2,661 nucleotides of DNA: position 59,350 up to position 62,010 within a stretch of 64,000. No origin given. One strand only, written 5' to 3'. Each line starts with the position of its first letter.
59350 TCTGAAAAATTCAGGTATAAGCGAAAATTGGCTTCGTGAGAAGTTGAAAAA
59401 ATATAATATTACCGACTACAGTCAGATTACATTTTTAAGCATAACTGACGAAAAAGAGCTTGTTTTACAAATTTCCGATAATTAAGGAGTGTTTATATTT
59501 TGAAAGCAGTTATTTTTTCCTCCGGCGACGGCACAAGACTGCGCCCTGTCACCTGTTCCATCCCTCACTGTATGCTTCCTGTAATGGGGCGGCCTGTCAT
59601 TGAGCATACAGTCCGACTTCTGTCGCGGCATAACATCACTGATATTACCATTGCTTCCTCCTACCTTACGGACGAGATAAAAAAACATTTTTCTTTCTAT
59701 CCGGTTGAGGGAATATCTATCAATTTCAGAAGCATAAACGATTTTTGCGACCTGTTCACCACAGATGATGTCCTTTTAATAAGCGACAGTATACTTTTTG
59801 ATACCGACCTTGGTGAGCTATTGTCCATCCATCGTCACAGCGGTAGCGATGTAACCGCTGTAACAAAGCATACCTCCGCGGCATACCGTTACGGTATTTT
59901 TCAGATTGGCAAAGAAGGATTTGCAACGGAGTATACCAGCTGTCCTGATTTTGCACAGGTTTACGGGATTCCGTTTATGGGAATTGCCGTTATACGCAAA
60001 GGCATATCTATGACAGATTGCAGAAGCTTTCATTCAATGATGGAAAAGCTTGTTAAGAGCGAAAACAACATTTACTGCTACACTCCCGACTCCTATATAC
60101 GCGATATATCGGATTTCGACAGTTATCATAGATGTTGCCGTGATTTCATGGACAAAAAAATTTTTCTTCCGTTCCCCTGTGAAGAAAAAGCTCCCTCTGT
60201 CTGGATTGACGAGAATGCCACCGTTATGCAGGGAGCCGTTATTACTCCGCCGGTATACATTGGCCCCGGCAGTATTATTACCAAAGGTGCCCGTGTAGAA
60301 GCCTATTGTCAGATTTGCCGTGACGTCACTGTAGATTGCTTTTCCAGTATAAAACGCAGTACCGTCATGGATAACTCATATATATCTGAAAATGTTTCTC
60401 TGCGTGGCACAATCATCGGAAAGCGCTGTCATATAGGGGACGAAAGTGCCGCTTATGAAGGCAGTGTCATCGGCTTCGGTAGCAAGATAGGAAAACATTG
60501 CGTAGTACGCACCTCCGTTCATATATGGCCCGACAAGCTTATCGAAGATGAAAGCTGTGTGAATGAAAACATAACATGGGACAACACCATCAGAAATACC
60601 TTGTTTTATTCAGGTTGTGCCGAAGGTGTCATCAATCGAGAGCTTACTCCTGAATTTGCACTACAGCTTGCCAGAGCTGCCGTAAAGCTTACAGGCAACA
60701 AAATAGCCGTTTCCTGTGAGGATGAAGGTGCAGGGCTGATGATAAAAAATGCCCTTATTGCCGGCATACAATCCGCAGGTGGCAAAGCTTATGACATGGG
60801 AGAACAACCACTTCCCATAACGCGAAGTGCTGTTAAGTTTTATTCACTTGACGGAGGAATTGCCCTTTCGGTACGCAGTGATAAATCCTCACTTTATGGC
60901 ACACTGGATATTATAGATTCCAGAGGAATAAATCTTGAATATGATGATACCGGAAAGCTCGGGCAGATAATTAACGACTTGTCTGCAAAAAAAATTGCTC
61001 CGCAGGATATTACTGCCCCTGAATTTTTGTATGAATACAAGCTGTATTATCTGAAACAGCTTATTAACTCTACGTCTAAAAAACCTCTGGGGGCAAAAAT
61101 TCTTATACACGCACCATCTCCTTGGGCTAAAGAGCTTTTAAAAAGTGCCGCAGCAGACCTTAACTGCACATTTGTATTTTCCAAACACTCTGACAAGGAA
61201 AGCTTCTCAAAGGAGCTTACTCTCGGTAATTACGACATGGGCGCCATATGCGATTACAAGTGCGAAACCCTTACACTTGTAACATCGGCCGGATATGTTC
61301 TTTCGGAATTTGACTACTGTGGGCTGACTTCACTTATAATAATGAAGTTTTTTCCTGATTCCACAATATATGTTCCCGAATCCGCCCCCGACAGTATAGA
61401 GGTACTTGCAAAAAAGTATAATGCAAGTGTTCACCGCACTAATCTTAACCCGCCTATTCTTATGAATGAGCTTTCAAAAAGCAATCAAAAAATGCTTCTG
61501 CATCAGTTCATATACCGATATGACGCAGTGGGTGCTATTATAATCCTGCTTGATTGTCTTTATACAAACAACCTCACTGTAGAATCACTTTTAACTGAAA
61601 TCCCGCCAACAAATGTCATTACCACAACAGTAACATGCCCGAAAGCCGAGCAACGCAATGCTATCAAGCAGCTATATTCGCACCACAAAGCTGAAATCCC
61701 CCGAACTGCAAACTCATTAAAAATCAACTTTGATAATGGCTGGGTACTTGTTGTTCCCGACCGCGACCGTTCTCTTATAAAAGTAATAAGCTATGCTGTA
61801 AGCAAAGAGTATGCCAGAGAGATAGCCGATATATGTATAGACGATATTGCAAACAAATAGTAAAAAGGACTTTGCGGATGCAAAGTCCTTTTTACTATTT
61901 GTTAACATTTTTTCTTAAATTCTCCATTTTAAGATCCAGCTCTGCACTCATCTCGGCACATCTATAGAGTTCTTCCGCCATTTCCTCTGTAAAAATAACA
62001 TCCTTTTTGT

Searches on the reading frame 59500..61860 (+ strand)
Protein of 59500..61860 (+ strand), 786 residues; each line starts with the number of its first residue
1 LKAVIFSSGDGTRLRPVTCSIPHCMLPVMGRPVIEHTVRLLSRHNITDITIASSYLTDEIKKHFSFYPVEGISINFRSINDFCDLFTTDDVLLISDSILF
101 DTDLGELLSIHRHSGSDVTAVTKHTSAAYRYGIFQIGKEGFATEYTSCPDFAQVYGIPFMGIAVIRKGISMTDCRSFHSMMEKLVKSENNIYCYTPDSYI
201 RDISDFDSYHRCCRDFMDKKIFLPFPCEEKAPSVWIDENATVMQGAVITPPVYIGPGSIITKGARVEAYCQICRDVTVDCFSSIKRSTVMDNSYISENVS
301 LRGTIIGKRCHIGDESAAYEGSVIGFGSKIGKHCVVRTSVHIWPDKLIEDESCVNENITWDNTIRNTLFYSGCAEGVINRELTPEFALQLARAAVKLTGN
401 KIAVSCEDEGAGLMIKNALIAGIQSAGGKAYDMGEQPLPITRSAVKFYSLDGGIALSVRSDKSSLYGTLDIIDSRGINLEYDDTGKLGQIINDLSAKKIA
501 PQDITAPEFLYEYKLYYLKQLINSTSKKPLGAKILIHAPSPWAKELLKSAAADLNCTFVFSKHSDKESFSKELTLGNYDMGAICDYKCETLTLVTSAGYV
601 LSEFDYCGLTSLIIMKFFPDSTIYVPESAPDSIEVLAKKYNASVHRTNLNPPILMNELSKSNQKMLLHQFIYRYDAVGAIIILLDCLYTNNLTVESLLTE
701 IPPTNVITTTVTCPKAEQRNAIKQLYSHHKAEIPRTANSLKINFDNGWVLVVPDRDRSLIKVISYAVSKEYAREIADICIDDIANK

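Call 63: search_protein_families(library=pfam, proteins=[window:59500-61860:+], max_evalue=0.0001)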
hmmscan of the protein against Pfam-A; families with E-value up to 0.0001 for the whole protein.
window:59500-61860:+ (786 aa): 6 families
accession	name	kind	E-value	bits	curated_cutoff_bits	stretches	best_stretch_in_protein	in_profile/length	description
PF25084.1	LbH_EIF2B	-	5.2e-15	55.8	54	2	234-335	4-104/105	EIF2B subunit epsilon LbH domain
PF00483.29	NTP_transferase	-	1.7e-14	54.4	21.2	1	2-154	1-169/245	Nucleotidyl transferase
PF00132.30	Hexapep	-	3.4e-12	45.9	27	0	234-266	2-34/36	Bacterial transferase hexapeptide (six repeats)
PF02878.22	PGM_PMM_I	-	2.7e-10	40.5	22.5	1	375-494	10-134/138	Phosphoglucomutase/phosphomannomutase, alpha/beta/alpha domain I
PF24894.1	Hexapep_GlmU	-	2.9e-06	27.7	23.3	1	253-315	20-80/104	GlmU-like, C-terminal hexapeptide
PF25087.1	GMPPB_C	-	5.9e-06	26.4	39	0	234-282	5-52/110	GMPPB C-terminal domain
